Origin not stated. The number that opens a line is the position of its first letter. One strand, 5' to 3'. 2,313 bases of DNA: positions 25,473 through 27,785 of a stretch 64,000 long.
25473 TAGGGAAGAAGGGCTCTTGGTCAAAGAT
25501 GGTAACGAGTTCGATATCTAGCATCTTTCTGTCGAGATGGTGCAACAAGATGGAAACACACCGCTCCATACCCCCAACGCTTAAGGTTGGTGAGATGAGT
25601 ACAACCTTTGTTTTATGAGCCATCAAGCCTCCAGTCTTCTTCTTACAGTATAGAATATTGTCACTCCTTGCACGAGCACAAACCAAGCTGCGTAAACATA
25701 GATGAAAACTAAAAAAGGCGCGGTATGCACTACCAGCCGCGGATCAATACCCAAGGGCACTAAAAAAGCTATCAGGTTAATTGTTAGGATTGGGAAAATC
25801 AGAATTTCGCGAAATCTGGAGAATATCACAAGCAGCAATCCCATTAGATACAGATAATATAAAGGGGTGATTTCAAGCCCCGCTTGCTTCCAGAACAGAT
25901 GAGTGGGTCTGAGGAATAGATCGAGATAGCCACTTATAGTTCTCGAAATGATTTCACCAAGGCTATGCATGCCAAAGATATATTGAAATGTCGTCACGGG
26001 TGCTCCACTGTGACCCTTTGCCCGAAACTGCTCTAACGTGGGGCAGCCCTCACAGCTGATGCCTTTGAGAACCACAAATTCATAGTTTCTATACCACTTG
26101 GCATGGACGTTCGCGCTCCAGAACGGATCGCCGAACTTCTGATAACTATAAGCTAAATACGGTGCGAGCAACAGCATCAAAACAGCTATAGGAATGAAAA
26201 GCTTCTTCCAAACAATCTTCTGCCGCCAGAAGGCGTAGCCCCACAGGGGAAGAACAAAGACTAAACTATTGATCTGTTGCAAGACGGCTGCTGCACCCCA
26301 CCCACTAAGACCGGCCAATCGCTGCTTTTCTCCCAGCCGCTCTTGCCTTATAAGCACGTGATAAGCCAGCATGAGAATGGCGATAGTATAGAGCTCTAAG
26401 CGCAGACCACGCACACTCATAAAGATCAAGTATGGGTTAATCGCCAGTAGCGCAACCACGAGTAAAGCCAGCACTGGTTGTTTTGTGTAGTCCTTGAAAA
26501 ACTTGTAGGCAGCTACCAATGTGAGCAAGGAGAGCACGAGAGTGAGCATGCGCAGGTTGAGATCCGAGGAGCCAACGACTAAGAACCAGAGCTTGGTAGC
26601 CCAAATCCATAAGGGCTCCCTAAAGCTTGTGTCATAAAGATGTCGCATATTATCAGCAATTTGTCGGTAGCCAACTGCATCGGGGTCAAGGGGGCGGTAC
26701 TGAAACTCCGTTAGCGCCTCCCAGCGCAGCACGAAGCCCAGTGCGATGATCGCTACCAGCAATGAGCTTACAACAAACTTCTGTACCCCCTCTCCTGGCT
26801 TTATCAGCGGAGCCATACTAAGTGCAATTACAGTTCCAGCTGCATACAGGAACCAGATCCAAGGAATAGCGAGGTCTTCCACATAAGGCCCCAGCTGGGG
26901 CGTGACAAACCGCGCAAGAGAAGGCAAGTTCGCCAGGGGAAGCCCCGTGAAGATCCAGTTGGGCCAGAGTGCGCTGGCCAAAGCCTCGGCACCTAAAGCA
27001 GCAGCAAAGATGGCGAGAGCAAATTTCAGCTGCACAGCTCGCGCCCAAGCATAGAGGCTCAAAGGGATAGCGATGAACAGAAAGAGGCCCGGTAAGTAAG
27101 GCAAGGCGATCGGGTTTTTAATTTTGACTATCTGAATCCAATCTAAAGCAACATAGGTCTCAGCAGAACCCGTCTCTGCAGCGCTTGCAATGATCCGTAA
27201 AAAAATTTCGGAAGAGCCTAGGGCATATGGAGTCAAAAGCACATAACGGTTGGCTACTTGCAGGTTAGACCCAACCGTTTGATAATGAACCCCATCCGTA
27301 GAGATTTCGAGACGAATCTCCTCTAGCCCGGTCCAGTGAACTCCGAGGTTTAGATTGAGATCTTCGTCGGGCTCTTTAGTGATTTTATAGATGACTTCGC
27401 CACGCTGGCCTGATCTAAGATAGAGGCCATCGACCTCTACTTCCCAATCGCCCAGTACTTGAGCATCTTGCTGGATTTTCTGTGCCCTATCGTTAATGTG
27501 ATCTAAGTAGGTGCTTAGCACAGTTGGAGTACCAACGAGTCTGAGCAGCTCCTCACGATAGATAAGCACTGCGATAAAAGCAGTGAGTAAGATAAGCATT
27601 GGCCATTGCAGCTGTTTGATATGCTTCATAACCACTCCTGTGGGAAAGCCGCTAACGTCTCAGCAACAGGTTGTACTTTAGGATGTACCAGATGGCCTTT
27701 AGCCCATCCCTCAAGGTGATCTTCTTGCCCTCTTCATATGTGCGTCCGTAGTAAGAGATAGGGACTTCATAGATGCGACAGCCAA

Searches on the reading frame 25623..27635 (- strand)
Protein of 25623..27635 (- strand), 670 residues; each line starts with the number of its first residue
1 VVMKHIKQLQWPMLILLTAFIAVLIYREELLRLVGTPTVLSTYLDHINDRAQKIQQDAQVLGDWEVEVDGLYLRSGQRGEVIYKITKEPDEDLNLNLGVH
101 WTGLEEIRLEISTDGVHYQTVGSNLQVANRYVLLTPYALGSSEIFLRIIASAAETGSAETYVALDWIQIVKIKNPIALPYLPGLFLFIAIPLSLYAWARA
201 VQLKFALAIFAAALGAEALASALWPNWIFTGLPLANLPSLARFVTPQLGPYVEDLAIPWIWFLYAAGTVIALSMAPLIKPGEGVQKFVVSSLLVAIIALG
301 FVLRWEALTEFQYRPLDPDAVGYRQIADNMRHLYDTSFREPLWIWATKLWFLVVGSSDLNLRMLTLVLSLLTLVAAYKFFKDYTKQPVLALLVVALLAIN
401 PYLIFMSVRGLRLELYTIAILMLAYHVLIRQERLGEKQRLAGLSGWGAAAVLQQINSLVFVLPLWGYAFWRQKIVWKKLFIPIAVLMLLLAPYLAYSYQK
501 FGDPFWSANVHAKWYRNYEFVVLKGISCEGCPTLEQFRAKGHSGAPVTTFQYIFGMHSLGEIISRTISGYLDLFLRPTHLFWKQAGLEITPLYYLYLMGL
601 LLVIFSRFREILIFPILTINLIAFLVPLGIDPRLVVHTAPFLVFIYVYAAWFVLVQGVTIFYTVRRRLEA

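Call 3: search_protein_families(library=pfam, proteins=[window:25623-27635:-], max_evalue=0.001)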
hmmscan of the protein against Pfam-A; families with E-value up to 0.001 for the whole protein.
window:25623-27635:- (670 aa): 1 family
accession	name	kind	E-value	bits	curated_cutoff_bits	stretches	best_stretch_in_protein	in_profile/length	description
PF13231.12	PMT_2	-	1.1e-07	32.6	26.1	1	341-494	4-158/160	Dolichyl-phosphate-mannose-protein mannosyltransferase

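Call 4: search_protein_families(library=ncbifam, proteins=[window:25623-27635:-], max_evalue=0.001)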
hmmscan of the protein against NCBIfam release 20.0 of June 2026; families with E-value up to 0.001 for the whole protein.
window:25623-27635:- (670 aa): 0 families

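Call 7: find_encoding_contigs(protein=window:25623-27635:-, flank=10000, max_places=6)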
Protein window:25623-27635:- (670 aa): no gene with exactly this product is on record in the collection.

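Call 9: find_homologous_proteins(query=window:25623-27635:-, max_evalue=0.00001)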
Query window:25623-27635:- (670 aa): 11 proteins with E <= 0.00001 among 8000 candidates.
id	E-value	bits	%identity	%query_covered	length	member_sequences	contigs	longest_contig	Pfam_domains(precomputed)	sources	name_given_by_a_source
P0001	0.0e+0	1485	100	100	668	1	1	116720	PF13231.13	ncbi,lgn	-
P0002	3.5e-262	890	63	99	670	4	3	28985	PF13231.13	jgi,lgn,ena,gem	-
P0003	3.9e-238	811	56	98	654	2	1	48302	PF13231.13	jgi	-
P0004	1.5e-159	551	48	80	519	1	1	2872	PF13231.13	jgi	jgi:hypothetical protein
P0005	1.3e-134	469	58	53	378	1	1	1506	-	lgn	-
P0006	1.0e-126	442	56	57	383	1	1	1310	-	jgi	jgi:hypothetical protein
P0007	7.2e-121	423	45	75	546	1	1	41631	-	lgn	-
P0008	1.6e-113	399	43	73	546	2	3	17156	-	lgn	-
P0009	2.1e-108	382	49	56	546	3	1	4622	-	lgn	-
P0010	2.1e-104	369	35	96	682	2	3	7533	PF13231.13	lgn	-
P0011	5.0e-98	348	49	54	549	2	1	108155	PF13231.13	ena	-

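Call 11: find_encoding_contigs(protein=P0001, flank=10000, max_places=3)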
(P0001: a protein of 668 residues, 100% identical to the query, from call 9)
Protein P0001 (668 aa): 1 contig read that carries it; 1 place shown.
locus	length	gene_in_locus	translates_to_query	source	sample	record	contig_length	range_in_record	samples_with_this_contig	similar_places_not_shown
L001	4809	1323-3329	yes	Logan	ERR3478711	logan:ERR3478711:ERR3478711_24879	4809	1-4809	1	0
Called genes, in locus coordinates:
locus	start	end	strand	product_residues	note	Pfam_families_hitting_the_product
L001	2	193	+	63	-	?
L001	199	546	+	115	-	PF00892:EamA, PF10639:TMEM234 (weak)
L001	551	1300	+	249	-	PF00535:Glycos_transf_2, PF10111:Glyco_tranf_2_2 (weak), PF13641:Glyco_tranf_2_3 (faint)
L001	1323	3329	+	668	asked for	PF13231:PMT_2 (weak)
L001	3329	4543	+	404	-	PF13439:Glyco_transf_4, PF20706:GT4-conflict, PF00534:Glycos_transf_1, PF13692:Glyco_trans_1_4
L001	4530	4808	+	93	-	?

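Call 12: find_encoding_contigs(protein=P0002, flank=10000, max_places=3)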
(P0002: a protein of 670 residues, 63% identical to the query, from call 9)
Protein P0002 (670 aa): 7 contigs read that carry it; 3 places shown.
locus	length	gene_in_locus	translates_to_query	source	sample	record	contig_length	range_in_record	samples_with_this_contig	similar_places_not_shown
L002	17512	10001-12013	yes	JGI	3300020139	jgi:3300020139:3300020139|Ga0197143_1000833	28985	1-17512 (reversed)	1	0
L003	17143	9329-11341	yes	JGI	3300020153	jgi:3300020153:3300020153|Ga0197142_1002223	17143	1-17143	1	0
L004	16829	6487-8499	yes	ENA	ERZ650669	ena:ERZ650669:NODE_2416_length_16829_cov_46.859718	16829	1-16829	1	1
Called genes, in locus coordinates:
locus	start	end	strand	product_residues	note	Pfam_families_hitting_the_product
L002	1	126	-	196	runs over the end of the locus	PF03551:PadR, PF10400:Vir_act_alpha_C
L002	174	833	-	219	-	PF05685:Uma2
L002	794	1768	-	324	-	PF00953:Glycos_transf_4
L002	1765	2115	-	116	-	PF01909:NTP_transf_2, PF18765:Polbeta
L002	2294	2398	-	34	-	-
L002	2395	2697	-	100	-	PF02604:PhdYeFM_antitox (weak)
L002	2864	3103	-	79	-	PF07927:HicA_toxin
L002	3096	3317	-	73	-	-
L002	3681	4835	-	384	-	PF13477:Glyco_trans_4_2, PF13439:Glyco_transf_4, PF13579:Glyco_trans_4_4, PF20706:GT4-conflict (weak), PF00534:Glycos_transf_1, PF13692:Glyco_trans_1_4, PF13524:Glyco_trans_1_2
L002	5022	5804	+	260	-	PF01061:ABC2_membrane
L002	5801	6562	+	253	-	PF00005:ABC_tran, PF13304:AAA_21 (faint)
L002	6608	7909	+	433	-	PF02558:ApbA (faint), PF03721:UDPG_MGDP_dh_N, PF00984:UDPG_MGDP_dh, PF03720:UDPG_MGDP_dh_C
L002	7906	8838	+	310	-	PF01073:3Beta_HSD, PF01370:Epimerase, PF02719:Polysacc_synt_2 (faint), PF04321:RmlD_sub_bind (weak), PF07993:NAD_binding_4 (faint), PF16363:GDP_Man_Dehyd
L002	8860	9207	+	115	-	PF00892:EamA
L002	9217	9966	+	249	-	PF00535:Glycos_transf_2, PF13641:Glyco_tranf_2_3 (weak)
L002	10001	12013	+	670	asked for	PF13231:PMT_2 (weak)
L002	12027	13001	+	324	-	PF01073:3Beta_HSD, PF01370:Epimerase, PF02719:Polysacc_synt_2, PF04321:RmlD_sub_bind, PF07993:NAD_binding_4, PF08659:KR (weak), PF13460:NAD_binding_10 (weak), PF16363:GDP_Man_Dehyd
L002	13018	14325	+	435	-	PF03721:UDPG_MGDP_dh_N, PF00984:UDPG_MGDP_dh, PF03720:UDPG_MGDP_dh_C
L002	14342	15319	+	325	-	PF01073:3Beta_HSD, PF01370:Epimerase, PF02719:Polysacc_synt_2, PF04321:RmlD_sub_bind, PF16363:GDP_Man_Dehyd, PF07993:NAD_binding_4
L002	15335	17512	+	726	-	?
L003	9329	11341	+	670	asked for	PF13231:PMT_2 (weak)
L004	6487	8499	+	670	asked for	PF13231:PMT_2 (weak)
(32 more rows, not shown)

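Call 13: find_encoding_contigs(protein=P0003, flank=10000, max_places=3)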
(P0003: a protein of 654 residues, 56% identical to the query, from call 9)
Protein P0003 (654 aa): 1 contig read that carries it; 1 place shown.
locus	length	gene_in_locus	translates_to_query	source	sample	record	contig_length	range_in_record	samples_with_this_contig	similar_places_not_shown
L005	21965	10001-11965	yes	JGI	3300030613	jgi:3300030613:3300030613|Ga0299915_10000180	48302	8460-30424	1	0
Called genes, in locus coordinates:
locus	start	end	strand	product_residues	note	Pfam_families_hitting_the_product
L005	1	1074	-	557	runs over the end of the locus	PF02652:Lactate_perm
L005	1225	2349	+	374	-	PF00266:Aminotran_5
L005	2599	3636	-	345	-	PF12895:ANAPC3 (weak), PF13424:TPR_12, PF23914:TPR_CcmH_CycH (weak), PF13414:TPR_11 (weak), PF13432:TPR_16 (weak), PF14559:TPR_19 (weak), PF21033:RMD1-3 (weak), PF13431:TPR_17 (weak), +11 more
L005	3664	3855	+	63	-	-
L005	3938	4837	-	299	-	PF13174:TPR_6 (faint)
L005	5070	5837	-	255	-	PF13490:zf-HC2 (weak)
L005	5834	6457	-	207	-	PF07638:Sigma70_ECF, PF04542:Sigma70_r2, PF08281:Sigma70_r4_2, PF04545:Sigma70_r4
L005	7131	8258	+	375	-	PF00953:Glycos_transf_4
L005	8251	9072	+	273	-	PF01061:ABC2_membrane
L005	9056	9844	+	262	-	PF03266:NTPase_1 (faint), PF00005:ABC_tran, PF13604:AAA_30 (faint)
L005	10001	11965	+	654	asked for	PF13231:PMT_2 (weak)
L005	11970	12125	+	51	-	-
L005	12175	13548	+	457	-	PF13439:Glyco_transf_4, PF13579:Glyco_trans_4_4 (weak), PF20706:GT4-conflict, PF00534:Glycos_transf_1, PF13692:Glyco_trans_1_4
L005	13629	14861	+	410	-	PF13439:Glyco_transf_4, PF13579:Glyco_trans_4_4, PF20706:GT4-conflict, PF00534:Glycos_transf_1, PF13692:Glyco_trans_1_4, PF13524:Glyco_trans_1_2 (weak)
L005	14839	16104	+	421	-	PF13439:Glyco_transf_4, PF13579:Glyco_trans_4_4, PF20706:GT4-conflict, PF00534:Glycos_transf_1, PF13692:Glyco_trans_1_4, PF13524:Glyco_trans_1_2 (faint)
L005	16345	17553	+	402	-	PF13439:Glyco_transf_4, PF13579:Glyco_trans_4_4, PF13477:Glyco_trans_4_2, PF00534:Glycos_transf_1, PF13692:Glyco_trans_1_4, PF13524:Glyco_trans_1_2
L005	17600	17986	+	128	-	-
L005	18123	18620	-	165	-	PF12867:DinB_2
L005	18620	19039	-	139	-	PF05168:HEPN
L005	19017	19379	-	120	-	PF01909:NTP_transf_2, PF18765:Polbeta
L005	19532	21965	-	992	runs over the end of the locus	PF02811:PHP, PF07733:DNA_pol3_alpha, PF17657:DNA_pol3_finger, PF14579:HHH_6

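Call 14: find_encoding_contigs(protein=P0007, flank=10000, max_places=2)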
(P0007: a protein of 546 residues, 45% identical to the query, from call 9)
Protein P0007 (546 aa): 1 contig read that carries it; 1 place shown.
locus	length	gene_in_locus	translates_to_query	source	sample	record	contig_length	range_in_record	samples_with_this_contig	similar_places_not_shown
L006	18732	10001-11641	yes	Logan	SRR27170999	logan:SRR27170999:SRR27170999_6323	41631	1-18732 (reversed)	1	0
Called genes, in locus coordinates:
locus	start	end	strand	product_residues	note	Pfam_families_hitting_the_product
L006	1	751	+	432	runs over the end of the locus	PF03721:UDPG_MGDP_dh_N, PF00984:UDPG_MGDP_dh, PF03720:UDPG_MGDP_dh_C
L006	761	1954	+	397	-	PF13477:Glyco_trans_4_2, PF13439:Glyco_transf_4, PF13579:Glyco_trans_4_4, PF20706:GT4-conflict (weak), PF00534:Glycos_transf_1, PF13692:Glyco_trans_1_4, PF13524:Glyco_trans_1_2 (weak)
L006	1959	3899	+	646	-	PF13522:GATase_6, PF13537:GATase_7, PF00733:Asn_synthase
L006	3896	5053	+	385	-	PF13439:Glyco_transf_4, PF13579:Glyco_trans_4_4, PF20706:GT4-conflict, PF00534:Glycos_transf_1, PF13692:Glyco_trans_1_4, PF13524:Glyco_trans_1_2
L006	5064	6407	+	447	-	PF01943:Polysacc_synt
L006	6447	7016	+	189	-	PF08241:Methyltransf_11 (weak), PF13489:Methyltransf_23 (weak)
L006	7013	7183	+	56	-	-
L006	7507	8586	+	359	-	PF13506:Glyco_transf_21 (faint), PF13641:Glyco_tranf_2_3, PF00535:Glycos_transf_2, PF10111:Glyco_tranf_2_2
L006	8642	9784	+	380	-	PF13439:Glyco_transf_4 (weak), PF13579:Glyco_trans_4_4 (weak), PF00534:Glycos_transf_1, PF13692:Glyco_trans_1_4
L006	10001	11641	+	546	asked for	-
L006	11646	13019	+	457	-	PF03721:UDPG_MGDP_dh_N, PF00984:UDPG_MGDP_dh, PF03720:UDPG_MGDP_dh_C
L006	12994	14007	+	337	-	PF01073:3Beta_HSD, PF01370:Epimerase, PF02719:Polysacc_synt_2 (faint), PF04321:RmlD_sub_bind, PF16363:GDP_Man_Dehyd, PF07993:NAD_binding_4 (weak)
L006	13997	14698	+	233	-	PF00535:Glycos_transf_2, PF10111:Glyco_tranf_2_2 (weak), PF13641:Glyco_tranf_2_3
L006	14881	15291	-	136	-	PF01850:PIN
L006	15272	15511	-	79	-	PF04014:MazE_antitoxin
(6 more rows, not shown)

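Call 15: find_encoding_contigs(protein=P0011, flank=10000, max_places=2)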
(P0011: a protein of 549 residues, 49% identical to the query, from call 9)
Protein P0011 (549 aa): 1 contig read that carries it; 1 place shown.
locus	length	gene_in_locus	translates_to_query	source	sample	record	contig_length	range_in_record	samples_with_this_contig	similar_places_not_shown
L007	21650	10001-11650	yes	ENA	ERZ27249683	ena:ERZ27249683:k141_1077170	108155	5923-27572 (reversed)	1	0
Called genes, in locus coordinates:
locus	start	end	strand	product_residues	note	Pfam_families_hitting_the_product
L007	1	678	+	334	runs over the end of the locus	PF02912:Phe_tRNA-synt_N, PF01409:tRNA-synt_2d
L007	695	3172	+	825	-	PF01588:tRNA_bind, PF03483:B3_4, PF03484:B5, PF17759:tRNA_synthFbeta, PF03147:FDX-ACB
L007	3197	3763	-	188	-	PF00188:CAP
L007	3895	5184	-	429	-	-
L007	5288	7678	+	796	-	PF00488:MutS_V, PF20297:MSSS (faint), PF01713:Smr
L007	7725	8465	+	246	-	PF05219:DREV (weak), PF13489:Methyltransf_23, PF05401:NodS (weak), PF13847:Methyltransf_31, PF08241:Methyltransf_11, PF08242:Methyltransf_12, PF13649:Methyltransf_25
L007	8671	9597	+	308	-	PF00535:Glycos_transf_2 (weak), PF26629:GT2_TM_C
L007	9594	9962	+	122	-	PF00892:EamA, PF00893:Multi_Drug_Res (faint), PF10639:TMEM234 (weak)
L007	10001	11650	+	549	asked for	PF13231:PMT_2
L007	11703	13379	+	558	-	PF13231:PMT_2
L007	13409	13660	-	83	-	-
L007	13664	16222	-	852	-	PF00270:DEAD, PF04851:ResIII (faint), PF00271:Helicase_C, PF19306:WHD_Lhr, PF08494:DEAD_assoc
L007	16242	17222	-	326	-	PF01553:Acyltransferase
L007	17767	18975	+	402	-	PF00009:GTP_EFTU, PF03144:GTP_EFTU_D2, PF03143:GTP_EFTU_D3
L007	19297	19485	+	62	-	PF00584:SecE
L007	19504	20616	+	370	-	PF18298:NusG_add, PF02357:NusG, PF00467:KOW (weak)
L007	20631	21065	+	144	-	PF03946:Ribosomal_L11_N, PF00298:Ribosomal_L11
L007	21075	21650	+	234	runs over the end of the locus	PF00687:Ribosomal_L1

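Call 16: find_encoding_contigs(protein=P0010, flank=10000, max_places=2)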
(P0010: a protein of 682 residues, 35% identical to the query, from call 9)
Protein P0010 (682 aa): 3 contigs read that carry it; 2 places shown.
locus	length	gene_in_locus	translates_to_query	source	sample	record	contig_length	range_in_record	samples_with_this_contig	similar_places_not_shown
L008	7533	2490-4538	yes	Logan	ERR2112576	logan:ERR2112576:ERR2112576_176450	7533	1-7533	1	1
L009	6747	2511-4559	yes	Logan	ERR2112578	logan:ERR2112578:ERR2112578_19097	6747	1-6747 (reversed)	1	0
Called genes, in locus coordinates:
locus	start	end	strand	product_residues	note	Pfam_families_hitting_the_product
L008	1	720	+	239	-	?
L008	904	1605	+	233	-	PF13489:Methyltransf_23, PF00398:RrnaAD (weak), PF13847:Methyltransf_31 (weak), PF08241:Methyltransf_11, PF08242:Methyltransf_12, PF13649:Methyltransf_25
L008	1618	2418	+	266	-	PF13641:Glyco_tranf_2_3 (faint), PF00535:Glycos_transf_2, PF10111:Glyco_tranf_2_2 (faint)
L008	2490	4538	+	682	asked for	PF13231:PMT_2 (weak)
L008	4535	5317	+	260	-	PF01061:ABC2_membrane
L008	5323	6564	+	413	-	PF00005:ABC_tran, PF14524:Wzt_C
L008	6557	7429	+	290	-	PF13489:Methyltransf_23, PF01209:Ubie_methyltran (weak), PF13847:Methyltransf_31, PF08241:Methyltransf_11, PF08242:Methyltransf_12, PF13649:Methyltransf_25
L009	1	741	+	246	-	?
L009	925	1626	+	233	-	PF13489:Methyltransf_23, PF00398:RrnaAD (weak), PF13847:Methyltransf_31 (weak), PF08241:Methyltransf_11, PF08242:Methyltransf_12, PF13649:Methyltransf_25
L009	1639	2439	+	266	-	PF13641:Glyco_tranf_2_3 (faint), PF00535:Glycos_transf_2, PF10111:Glyco_tranf_2_2 (faint)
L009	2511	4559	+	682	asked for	PF13231:PMT_2 (weak)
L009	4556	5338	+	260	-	PF01061:ABC2_membrane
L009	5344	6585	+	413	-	PF00005:ABC_tran, PF14524:Wzt_C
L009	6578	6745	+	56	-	?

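Call 18: find_related_loci(query=A1, collection=genome_contigs, flank=10000)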
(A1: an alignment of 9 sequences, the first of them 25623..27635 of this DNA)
Query A1 (670 aa) in genome_contigs; peptide patterns used: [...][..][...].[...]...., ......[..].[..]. (x = any residue, [..] = any of these).
92 stretches matched a pattern; 9 encode a relative of the query (tblastn E <= 1e-3); 9 distinct loci.
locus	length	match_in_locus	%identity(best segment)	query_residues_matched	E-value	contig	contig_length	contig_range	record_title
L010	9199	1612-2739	48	282-656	4e-101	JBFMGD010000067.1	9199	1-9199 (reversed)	MAG: Bacillota bacterium isolate MAG288 MAG288_67, whole genome shotgun sequence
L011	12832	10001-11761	35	62-656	7e-94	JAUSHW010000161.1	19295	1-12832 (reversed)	MAG: Nitrospirales bacterium isolate E14_metabat.bin.209 E14_k141_396191, whole genome shotgun sequence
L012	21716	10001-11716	33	90-670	5e-80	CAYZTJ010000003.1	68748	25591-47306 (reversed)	MAG TPA_asm: uncultured Nitrospira sp. isolate SRP237561_co1_51 genome assembly, contig: NODE_520_length_68748_cov_11.63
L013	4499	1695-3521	33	62-670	3e-79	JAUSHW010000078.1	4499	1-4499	MAG: Nitrospirales bacterium isolate E14_metabat.bin.209 E14_k141_1464317, whole genome shotgun sequence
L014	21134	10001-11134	40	280-656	2e-78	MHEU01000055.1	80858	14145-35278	MAG: Nitrospirae bacterium RIFCSPLOWO2_02_FULL_62_14 rifcsplowo2_02_scaffold_477, whole genome shotgun sequence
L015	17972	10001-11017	43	316-653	3e-76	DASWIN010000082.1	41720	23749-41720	MAG TPA_asm: Nitrospiraceae bacterium isolate SMAG_U2870 k141_1532493, whole genome shotgun sequence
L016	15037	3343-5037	33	92-660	6e-78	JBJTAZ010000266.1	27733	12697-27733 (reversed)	MAG: Nitrospiraceae bacterium isolate samp_4332_semibin_237 samp_4332_2129801, whole genome shotgun sequence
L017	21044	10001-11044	34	301-650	3e-55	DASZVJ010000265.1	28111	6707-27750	MAG TPA_asm: Vicinamibacterales bacterium isolate SMAG_U6128 k141_746428, whole genome shotgun sequence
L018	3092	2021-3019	31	319-642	3e-40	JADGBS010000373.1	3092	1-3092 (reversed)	MAG: Oligoflexia bacterium isolate nW3bin19 nW3_bin19_NODE_373_length_3092_cov_1.198651, whole genome shotgun sequence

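Call 22: search_solved_structures(query=A1, max_evalue=1)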
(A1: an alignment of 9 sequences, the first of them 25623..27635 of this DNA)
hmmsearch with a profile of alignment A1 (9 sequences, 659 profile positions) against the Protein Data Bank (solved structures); distinct sequences matched with E-value up to 1: 0.

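Call 28: predict_structure(alignment_id=A1)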
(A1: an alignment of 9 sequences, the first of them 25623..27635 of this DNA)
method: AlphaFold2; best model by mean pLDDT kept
length: 670 residues; sequences in the alignment: 9
mean_pLDDT: 73.4   pTM: 0.63
mean pLDDT of the five models: 73.4, 71.7, 70.2, 68.1, 64.1
residues with pLDDT >= 90: 102; 70-90: 326; 50-70: 157; < 50: 85
segments of 3 or more residues with pLDDT < 50: 1-11, 32-45, 175-182, 228-266, 274-277, 407-410
pLDDT, mean of each block of 10 residues (from residue 1): 41 56 56 44 52 73 79 85 78 76 79 87 64 71 85 68 77 52 53 56 55 58 54 38 34 38 50 48 64 77 70 64 83 79 87 76 83 91 88 85 54 84 92 79 93 87 93 92 93 89 86 87 82 83 80 88 91 84 74 89 93 88 80 75 90 75 66
secondary structure, 60 per line:
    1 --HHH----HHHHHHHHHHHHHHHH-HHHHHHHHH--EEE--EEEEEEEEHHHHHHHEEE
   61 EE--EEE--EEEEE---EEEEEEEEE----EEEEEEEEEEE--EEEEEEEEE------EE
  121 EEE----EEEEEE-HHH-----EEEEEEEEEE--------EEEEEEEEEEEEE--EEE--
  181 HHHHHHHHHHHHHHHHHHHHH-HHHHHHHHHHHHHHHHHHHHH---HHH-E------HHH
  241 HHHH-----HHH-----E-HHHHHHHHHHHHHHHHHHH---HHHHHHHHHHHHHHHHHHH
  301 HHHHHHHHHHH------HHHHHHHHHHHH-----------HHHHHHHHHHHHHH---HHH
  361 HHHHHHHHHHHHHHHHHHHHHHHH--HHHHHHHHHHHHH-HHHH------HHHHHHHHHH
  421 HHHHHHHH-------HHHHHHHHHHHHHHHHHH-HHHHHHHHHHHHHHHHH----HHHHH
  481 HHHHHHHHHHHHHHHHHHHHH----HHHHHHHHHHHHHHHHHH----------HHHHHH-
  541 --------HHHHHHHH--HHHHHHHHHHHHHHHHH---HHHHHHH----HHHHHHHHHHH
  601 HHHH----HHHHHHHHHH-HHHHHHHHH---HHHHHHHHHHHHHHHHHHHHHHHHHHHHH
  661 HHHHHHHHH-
elements in order (helices of 4 or more, strands of 3 or more residues): H10-25 H27-35 E38-40 E43-50 H51-57 E58-62 E65-67 E70-74 E78-86 E91-101 E104-112 E119-123 E128-133 E143-152 E161-173 E176-178 H181-201 H203-223 H238-244 H260-278 H282-311 H318-329 H341-354 H358-384 H387-399 H401-404 H411-428 H436-453 H455-471 H476-501 H506-523 H534-539 H549-556 H559-575 H579-585 H590-604 H609-618 H620-628 H632-669
